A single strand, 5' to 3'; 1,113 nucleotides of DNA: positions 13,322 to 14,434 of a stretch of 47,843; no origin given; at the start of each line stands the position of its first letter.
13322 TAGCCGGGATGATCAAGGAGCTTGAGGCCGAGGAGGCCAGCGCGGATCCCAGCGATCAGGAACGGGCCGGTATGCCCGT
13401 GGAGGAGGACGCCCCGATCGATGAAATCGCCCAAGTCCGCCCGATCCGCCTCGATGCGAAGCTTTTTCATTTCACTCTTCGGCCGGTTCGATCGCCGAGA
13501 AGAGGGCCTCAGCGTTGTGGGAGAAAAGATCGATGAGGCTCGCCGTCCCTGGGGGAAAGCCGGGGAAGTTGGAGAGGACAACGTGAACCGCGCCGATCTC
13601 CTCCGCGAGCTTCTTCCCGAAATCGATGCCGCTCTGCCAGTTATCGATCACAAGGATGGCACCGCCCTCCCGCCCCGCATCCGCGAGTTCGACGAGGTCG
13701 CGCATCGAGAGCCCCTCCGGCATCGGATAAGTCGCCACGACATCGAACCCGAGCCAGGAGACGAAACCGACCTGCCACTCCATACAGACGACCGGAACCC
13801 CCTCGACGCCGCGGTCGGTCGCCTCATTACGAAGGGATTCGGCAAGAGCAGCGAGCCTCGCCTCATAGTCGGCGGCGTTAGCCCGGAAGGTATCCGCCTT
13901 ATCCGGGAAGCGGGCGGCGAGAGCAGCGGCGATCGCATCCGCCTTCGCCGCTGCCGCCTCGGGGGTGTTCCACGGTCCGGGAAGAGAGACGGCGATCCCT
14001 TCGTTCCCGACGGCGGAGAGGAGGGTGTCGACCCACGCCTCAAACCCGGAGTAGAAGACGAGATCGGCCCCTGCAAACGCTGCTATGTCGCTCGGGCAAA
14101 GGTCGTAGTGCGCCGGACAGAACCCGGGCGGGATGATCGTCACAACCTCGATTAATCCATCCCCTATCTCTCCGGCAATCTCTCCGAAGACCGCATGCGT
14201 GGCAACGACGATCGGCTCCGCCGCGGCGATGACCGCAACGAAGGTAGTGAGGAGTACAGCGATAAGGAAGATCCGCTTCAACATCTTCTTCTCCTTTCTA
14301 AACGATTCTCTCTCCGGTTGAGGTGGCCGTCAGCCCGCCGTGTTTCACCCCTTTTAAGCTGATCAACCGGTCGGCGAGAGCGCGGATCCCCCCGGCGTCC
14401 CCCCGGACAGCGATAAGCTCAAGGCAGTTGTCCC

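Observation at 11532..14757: NikR-linked TroA-type ABC transporter operon containing a Cys-less FwdE-domain protein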

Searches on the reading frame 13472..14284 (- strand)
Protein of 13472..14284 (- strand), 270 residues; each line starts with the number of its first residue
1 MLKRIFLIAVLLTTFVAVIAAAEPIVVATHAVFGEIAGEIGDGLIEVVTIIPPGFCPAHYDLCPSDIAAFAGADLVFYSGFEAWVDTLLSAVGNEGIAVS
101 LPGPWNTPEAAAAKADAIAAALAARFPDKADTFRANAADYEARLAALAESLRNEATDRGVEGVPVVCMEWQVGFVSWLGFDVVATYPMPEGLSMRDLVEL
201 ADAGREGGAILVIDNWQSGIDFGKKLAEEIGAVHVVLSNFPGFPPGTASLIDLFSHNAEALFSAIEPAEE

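Call 3: search_protein_families(library=pfam, proteins=[window:13472-14284:-], max_evalue=0.01)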
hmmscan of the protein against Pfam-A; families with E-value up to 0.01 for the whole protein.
window:13472-14284:- (270 aa): 1 family
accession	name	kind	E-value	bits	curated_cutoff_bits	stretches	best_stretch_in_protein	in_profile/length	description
PF01297.22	ZnuA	-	7.9e-29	101.4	29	1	26-261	1-260/263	Zinc-uptake complex component A periplasmic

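Call 5: search_protein_families(library=ncbifam, proteins=[window:13472-14284:-], max_evalue=0.01)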
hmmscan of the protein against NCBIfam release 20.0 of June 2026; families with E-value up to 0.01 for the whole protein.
window:13472-14284:- (270 aa): 7 families
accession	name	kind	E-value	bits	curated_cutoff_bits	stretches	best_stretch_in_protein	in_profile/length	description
NF007091.2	PRK09545.1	equivalog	2.1e-13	50.2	268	2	3-82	3-83/318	zinc ABC transporter substrate-binding protein ZnuA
NF040870.1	AztC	equivalog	5.5e-13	49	350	2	26-82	1-57/277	zinc ABC transporter substrate-binding protein AztC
NF053703.1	Mn_SBP_EfaA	exception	9e-10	38.2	485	1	26-82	38-94/310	Mn/Fe ABC transporter substrate-binding lipoprotein EfaA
NF047355.1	ABC_bind_Mn_Staph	exception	5.9e-08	32.3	500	1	26-82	35-91/309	manganese ABC transporter substrate-binding lipoprotein MntC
NF040928.1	ABC_lipo_SloC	subfamily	9.1e-08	31.6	525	1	26-81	30-85/304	metal ABC transporter substrate-binding lipoprotein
NF053842.1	MnTportMntCDein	equivalog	5.2e-07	29.2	400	1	22-92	4-76/281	manganese ABC transporter substrate-binding protein MntC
TIGR03772.1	anch_rpt_subst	equivalog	0.00051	18.8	350.45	0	104-154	320-370/486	anchored repeat ABC transporter, substrate-binding protein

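Call 26: search_solved_structures(query=A2, max_evalue=0.001, show_alignments=4)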
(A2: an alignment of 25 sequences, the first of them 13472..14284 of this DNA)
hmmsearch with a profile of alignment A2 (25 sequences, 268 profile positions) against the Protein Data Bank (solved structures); distinct sequences matched with E-value up to 0.001: 53.
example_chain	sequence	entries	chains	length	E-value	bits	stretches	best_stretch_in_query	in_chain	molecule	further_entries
5hx7_A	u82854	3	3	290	3e-23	85.6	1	22-168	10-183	Manganese-binding lipoprotein MntA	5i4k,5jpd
4uto_A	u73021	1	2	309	1.1e-22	83.8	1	8-165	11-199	MANGANESE ABC TRANSPORTER SUBSTRATE-BINDING LIPOPROTEIN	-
4utp_A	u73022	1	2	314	1.3e-22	83.5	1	8-165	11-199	MANGANESE ABC TRANSPORTER SUBSTRATE-BINDING LIPOPROTEIN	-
4irm_A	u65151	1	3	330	2.4e-22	82.6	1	15-191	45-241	Mn transporter; MntC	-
3ujp_A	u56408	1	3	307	8e-22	80.9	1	15-191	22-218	Mn transporter subunit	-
1xvl_A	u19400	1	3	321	9.1e-22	80.8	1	15-191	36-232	Mn transporter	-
1psz_A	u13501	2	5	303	2.2e-21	79.5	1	22-165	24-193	PROTEIN (SURFACE ANTIGEN PSAA) | MANGANESE ABC TRANSPORTER SUBSTRATE-BINDING LIPOPROTEIN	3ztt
6q1c_A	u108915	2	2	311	4e-21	78.7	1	19-160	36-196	Periplasmic chelated iron-binding protein YfeA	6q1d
5uxs_A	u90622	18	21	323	4.4e-21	78.5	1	19-160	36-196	Periplasmic chelated iron-binding protein YfeA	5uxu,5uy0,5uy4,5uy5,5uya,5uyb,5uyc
3zk8_A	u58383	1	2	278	5.3e-21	78.2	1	25-168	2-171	MANGANESE ABC TRANSPORTER SUBSTRATE-BINDING LIPOPROTEIN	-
3zk9_A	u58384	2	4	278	6e-21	78.1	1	25-165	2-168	MANGANESE ABC TRANSPORTER SUBSTRATE-BINDING LIPOPROTEIN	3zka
3zk7_A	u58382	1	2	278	6.9e-21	77.9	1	25-165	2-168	MANGANESE ABC TRANSPORTER SUBSTRATE-BINDING LIPOPROTEIN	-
4k3v_A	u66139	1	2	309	1.6e-20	76.7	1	1-161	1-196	ABC superfamily ATP binding cassette transporter, binding protein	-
3hh8_A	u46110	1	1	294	2.7e-20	75.9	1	18-169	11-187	Metal ABC transporter substrate-binding lipoprotein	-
7jj8_B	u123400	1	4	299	4.6e-20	75.2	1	24-159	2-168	Zinc-binding lipoprotein AdcA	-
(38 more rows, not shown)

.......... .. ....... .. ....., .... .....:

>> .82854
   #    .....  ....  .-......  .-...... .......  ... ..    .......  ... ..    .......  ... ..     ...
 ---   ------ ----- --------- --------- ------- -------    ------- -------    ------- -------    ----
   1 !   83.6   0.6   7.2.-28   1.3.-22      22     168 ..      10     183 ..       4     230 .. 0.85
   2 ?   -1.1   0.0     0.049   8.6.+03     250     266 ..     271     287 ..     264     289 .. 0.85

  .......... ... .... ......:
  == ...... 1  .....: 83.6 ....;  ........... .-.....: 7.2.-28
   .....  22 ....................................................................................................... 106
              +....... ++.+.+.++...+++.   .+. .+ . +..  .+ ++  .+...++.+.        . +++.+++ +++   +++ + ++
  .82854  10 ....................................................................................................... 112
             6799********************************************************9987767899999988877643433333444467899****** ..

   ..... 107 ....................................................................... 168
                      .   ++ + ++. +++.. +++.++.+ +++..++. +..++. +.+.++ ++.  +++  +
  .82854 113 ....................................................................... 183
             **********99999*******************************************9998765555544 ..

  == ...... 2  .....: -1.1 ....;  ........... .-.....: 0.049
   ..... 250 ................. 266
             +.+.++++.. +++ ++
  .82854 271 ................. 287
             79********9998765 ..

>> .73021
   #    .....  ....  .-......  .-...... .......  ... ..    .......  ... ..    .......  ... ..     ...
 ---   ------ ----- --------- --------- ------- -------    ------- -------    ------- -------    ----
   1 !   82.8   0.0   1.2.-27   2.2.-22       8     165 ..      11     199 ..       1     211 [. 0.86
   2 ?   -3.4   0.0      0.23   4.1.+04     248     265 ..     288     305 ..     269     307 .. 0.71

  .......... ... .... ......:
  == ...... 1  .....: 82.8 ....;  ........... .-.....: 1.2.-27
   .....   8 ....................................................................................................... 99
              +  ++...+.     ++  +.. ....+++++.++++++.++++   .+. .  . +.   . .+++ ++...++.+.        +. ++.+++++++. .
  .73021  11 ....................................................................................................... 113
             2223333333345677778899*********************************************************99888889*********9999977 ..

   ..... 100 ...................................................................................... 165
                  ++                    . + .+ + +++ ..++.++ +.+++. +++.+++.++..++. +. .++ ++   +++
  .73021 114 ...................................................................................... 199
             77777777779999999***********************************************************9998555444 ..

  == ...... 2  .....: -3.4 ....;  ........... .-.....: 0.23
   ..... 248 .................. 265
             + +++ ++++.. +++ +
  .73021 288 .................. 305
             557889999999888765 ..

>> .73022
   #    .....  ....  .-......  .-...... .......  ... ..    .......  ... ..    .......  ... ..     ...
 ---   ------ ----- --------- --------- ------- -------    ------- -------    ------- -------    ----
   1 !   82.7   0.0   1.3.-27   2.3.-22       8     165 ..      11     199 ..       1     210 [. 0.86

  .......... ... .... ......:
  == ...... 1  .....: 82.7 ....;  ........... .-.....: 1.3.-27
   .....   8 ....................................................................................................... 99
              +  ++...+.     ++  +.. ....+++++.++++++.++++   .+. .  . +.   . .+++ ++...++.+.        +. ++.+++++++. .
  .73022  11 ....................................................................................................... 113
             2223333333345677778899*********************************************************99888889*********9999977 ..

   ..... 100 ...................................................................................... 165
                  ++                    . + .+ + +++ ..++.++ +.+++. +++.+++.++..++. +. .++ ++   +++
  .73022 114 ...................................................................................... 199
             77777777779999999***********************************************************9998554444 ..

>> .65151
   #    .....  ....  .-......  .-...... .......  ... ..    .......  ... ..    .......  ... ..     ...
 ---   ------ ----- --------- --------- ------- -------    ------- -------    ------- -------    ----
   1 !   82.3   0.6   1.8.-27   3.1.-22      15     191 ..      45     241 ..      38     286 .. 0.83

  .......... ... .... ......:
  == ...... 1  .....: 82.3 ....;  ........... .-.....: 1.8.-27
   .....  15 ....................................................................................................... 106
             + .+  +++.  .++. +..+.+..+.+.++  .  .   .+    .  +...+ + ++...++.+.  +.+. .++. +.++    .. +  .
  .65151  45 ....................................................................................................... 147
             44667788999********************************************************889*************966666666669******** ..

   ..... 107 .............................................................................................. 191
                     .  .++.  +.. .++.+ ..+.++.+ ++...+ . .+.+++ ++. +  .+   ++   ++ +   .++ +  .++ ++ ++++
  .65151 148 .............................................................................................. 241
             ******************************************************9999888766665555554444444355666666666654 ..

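Call 28: find_homologous_proteins(query=window:13472-14284:-, max_evalue=0.001)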
Query window:13472-14284:- (270 aa): 241 proteins with E <= 0.001 among 8000 candidates; the best 120 are listed.
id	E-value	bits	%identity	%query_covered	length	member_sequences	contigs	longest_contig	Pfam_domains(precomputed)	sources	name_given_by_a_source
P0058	2.8e-170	583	99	100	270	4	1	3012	PF01297.23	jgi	-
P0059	3.5e-137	474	80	100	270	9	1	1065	PF01297.23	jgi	-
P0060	3.8e-133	461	79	99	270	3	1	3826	PF01297.23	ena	-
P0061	4.0e-128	445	73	100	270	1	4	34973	PF01297.23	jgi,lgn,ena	-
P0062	9.9e-117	407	74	100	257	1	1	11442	PF01297.23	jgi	-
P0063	3.1e-100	353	75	81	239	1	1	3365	PF01297.23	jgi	-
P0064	4.3e-100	353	62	99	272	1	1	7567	PF01297.23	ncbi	-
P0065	4.1e-99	350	64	91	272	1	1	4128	PF01297.23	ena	-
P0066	4.4e-99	349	62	99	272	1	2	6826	PF01297.23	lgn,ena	-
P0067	3.2e-98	347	61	99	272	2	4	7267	PF01297.23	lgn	-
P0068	6.0e-98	346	61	99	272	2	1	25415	PF01297.23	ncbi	-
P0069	9.2e-98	345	63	99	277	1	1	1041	PF01297.23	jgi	jgi:ABC-type Zn uptake system ZnuABC Zn-binding protein ZnuA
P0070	1.7e-96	341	64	90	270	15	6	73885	PF01297.23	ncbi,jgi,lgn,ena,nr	ncbi:zinc ABC transporter substrate-binding protein [Candidatus Bipolaricaulota bacterium]|nr:zinc A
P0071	3.1e-95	337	58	99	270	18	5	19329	PF01297.23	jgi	-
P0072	3.7e-95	337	61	91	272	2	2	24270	PF01297.23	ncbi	-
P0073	5.9e-95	336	61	97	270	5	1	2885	PF01297.23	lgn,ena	-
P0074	4.5e-94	333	62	94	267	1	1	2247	PF01297.23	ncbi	-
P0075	5.6e-94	333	59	99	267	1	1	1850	PF01297.23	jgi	jgi:ABC-type Zn uptake system ZnuABC Zn-binding protein ZnuA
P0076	9.0e-94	332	61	93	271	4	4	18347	PF01297.23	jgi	-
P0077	2.8e-93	330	60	99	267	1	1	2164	PF01297.23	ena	-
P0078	1.8e-92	328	58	99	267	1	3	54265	PF01297.23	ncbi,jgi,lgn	-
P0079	1.8e-92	328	60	98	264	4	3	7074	PF01297.23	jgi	-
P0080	2.4e-92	327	61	93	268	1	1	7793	PF01297.23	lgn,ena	-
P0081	2.6e-92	327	59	99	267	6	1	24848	PF01297.23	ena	-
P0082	3.0e-92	327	57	99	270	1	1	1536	PF01297.23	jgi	jgi:ABC-type Zn uptake system ZnuABC Zn-binding protein ZnuA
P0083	4.9e-92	326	61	93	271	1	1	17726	PF01297.23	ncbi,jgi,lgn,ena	-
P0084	5.1e-92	326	59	99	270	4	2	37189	PF01297.23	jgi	-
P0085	6.6e-92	326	59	99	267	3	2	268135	PF01297.23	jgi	jgi:hypothetical protein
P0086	1.2e-91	325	58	97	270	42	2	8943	PF01297.23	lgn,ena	-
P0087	1.6e-91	325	58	99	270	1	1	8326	PF01297.23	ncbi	-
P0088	1.6e-91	325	61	92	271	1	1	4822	PF01297.23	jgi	jgi:hypothetical protein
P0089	1.8e-91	324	57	99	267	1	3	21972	PF01297.23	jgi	jgi:ABC-type Zn uptake system ZnuABC Zn-binding protein ZnuA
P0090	2.1e-91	324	59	96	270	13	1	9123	PF01297.23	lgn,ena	-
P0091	3.0e-91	324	59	99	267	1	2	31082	PF01297.23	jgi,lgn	jgi:ABC-type Zn uptake system ZnuABC Zn-binding protein ZnuA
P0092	3.5e-91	324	60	90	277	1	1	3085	PF01297.23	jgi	-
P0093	3.7e-91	323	58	99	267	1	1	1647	PF01297.23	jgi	jgi:ABC-type Zn uptake system ZnuABC Zn-binding protein ZnuA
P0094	6.8e-91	323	58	99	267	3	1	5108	PF01297.23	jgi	jgi:ABC-type Zn uptake system ZnuABC Zn-binding protein ZnuA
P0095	1.0e-90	322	64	90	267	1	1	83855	PF01297.23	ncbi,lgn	-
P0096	1.0e-90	322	60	91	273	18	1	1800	PF01297.23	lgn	-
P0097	1.2e-90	322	57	99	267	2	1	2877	PF01297.23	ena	-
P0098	1.4e-90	322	57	99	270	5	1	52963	PF01297.23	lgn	-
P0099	1.6e-90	321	61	92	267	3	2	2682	PF01297.23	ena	-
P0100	1.7e-90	321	61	94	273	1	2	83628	PF01297.23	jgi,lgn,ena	-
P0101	1.7e-90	321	62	92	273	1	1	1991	PF01297.23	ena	-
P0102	2.3e-90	321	59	98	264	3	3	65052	PF01297.23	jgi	-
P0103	5.2e-90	320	58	99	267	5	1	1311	PF01297.23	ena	-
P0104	6.5e-90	319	59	99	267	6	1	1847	PF01297.23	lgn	-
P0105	7.0e-90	319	60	91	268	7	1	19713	PF01297.23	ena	-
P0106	7.1e-90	319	60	96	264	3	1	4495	PF01297.23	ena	-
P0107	7.2e-90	319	57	100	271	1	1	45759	PF01297.23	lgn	-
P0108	7.4e-90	319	58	99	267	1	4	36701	PF01297.23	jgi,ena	-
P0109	7.7e-90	319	59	93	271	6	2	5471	PF01297.23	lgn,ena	-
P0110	8.1e-90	319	59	92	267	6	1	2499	PF01297.23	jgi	-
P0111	8.2e-90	319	58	99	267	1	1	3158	PF01297.23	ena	-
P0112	8.6e-90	319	59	99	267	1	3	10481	PF01297.23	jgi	jgi:zinc/manganese transport system substrate-binding protein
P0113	1.0e-89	319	59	99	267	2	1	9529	PF01297.23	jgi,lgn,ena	-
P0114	1.2e-89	319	57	99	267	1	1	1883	PF01297.23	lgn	-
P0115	1.6e-89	318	59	99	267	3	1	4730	PF01297.23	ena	-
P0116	1.6e-89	318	56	99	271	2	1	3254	PF01297.23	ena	-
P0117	1.6e-89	318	57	99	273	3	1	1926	PF01297.23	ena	-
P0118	1.9e-89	318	58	99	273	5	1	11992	PF01297.23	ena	-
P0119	3.7e-89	317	57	99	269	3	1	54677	PF01297.23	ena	-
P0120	4.4e-89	317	57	99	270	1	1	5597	PF01297.23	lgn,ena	-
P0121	4.8e-89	317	58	99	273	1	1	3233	PF01297.23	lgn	-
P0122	5.1e-89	316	57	99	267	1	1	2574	PF01297.23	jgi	jgi:hypothetical protein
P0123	5.2e-89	316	58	93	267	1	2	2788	PF01297.23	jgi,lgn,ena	-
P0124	7.9e-89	316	59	97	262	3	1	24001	PF01297.23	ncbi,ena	-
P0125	8.7e-89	316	57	100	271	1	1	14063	PF01297.23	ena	-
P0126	1.1e-88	315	56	99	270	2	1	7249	PF01297.23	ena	-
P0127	1.6e-88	315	60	99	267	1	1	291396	PF01297.23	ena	-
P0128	1.7e-88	315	60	99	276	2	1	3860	PF01297.23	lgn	-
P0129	2.0e-88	315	59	99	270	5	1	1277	PF01297.23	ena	-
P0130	2.2e-88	314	60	93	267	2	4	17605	PF01297.23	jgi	jgi:ABC-type Zn uptake system ZnuABC Zn-binding protein ZnuA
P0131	2.4e-88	314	54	99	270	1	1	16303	PF01297.23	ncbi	-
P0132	5.9e-88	313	60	99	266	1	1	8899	PF01297.23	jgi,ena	-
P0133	8.3e-88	312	58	100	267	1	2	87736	PF01297.23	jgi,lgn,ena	-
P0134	9.5e-88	312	58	99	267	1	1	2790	PF01297.23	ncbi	-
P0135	1.5e-87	312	57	99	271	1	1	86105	PF01297.23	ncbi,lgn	-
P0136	1.5e-87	312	57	99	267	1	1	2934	PF01297.23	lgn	-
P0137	1.7e-87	311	57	96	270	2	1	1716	PF01297.23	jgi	-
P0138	1.9e-87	311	55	99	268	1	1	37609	PF01297.23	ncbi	ncbi:MAG: metal ABC transporter substrate-binding protein [Candidatus Bipolaricaulota bacterium]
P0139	2.5e-87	311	57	99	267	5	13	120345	PF01297.23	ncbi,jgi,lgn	-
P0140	2.9e-87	311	58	90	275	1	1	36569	PF01297.23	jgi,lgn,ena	-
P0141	3.2e-87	311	58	99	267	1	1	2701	PF01297.23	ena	-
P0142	3.6e-87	310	60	90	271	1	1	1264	PF01297.23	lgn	-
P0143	4.7e-87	310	58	99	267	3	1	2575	PF01297.23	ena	-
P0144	4.7e-87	310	60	92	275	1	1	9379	PF01297.23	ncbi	-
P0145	4.8e-87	310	56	99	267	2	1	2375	PF01297.23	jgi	jgi:hypothetical protein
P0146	6.5e-87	310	56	99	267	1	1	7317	PF01297.23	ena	-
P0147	8.0e-87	309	59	100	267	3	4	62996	PF01297.23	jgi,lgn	jgi:hypothetical protein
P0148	9.1e-87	309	61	89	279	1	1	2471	PF01297.23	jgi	jgi:ABC-type Zn uptake system ZnuABC Zn-binding protein ZnuA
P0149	1.1e-86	309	56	99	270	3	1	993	PF01297.23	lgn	-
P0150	1.7e-86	308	60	92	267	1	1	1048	PF01297.23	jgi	-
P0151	1.9e-86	308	55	99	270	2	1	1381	PF01297.23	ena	-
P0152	2.1e-86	308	57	97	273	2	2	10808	PF01297.23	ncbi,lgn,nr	ncbi:MAG: metal ABC transporter substrate-binding protein [Candidatus Bipolaricaulis sp.]|nr:metal A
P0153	2.1e-86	308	55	99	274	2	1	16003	PF01297.23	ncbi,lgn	-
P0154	2.2e-86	308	57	99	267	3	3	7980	PF01297.23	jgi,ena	-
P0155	3.5e-86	307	59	99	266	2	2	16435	PF01297.23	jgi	-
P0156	3.5e-86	307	56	100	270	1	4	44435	PF01297.23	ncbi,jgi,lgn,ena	-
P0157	4.2e-86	307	56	97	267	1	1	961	PF01297.23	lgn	-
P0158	4.2e-86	307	56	99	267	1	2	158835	PF01297.23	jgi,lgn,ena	-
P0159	4.8e-86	307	62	91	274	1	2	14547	PF01297.23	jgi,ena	-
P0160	5.7e-86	306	56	99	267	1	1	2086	PF01297.23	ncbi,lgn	-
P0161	6.9e-86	306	60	90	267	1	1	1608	PF01297.23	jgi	-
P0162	1.1e-85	306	59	90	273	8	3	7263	PF01297.23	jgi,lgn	-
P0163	1.2e-85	305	57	99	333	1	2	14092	PF01297.23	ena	-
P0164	1.2e-85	305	60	89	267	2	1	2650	PF01297.23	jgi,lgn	-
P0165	1.7e-85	305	57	99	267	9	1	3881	PF01297.23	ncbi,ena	-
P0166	1.8e-85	305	57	90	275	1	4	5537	PF01297.23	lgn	-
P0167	1.9e-85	305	56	99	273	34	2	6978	PF01297.23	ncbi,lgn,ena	-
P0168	1.9e-85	305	56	99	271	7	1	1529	PF01297.23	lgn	-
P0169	2.0e-85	305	57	99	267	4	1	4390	PF01297.23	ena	-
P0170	2.4e-85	304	57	99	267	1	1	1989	PF01297.23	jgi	jgi:ABC-type Zn uptake system ZnuABC Zn-binding protein ZnuA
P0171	2.5e-85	304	56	99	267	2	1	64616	PF01297.23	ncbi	ncbi:metal ABC transporter substrate-binding protein [Candidatus Bipolaricaulota bacterium]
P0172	2.6e-85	304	62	90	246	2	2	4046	PF01297.23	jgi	-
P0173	2.7e-85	304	60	90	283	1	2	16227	PF01297.23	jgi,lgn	-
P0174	3.5e-85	304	58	98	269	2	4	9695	PF01297.23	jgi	jgi:ABC-type Zn uptake system ZnuABC Zn-binding protein ZnuA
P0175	3.5e-85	304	56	99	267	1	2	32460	PF01297.23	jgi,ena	-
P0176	3.7e-85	304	56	99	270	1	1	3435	PF01297.23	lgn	-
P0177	4.0e-85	304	57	99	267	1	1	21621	PF01297.23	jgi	jgi:ABC-type Zn uptake system ZnuABC Zn-binding protein ZnuA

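Call 39: predict_structure(alignment_id=A3)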
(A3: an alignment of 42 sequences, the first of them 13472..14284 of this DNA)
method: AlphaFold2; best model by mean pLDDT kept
length: 270 residues; sequences in the alignment: 42
mean_pLDDT: 92.2   pTM: 0.87
mean pLDDT of the five models: 92.2, 91.1, 90.8, 89.7, 87.8
residues with pLDDT >= 90: 213; 70-90: 43; 50-70: 13; < 50: 1
segments of 3 or more residues with pLDDT < 50: none
pLDDT, mean of each block of 10 residues (from residue 1): 87 78 92 96 96 65 91 96 91 94 95 98 98 99 98 97 96 97 94 95 98 89 96 92 85 97 79
secondary structure, 60 per line:
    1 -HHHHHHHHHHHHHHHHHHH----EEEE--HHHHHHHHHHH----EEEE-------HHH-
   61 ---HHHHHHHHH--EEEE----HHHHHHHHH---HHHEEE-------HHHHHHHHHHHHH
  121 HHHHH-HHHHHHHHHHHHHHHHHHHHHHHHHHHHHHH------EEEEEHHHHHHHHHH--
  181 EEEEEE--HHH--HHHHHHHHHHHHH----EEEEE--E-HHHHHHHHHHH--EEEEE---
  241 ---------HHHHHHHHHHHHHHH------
elements in order: H2-20 E25-28 H31-41 E46-49 H64-72 E75-78 H83-91 E98-100 H108-125 H127-157 E164-168 H169-178 E181-186 H194-206 E211-215 H220-230 E233-237 H250-264
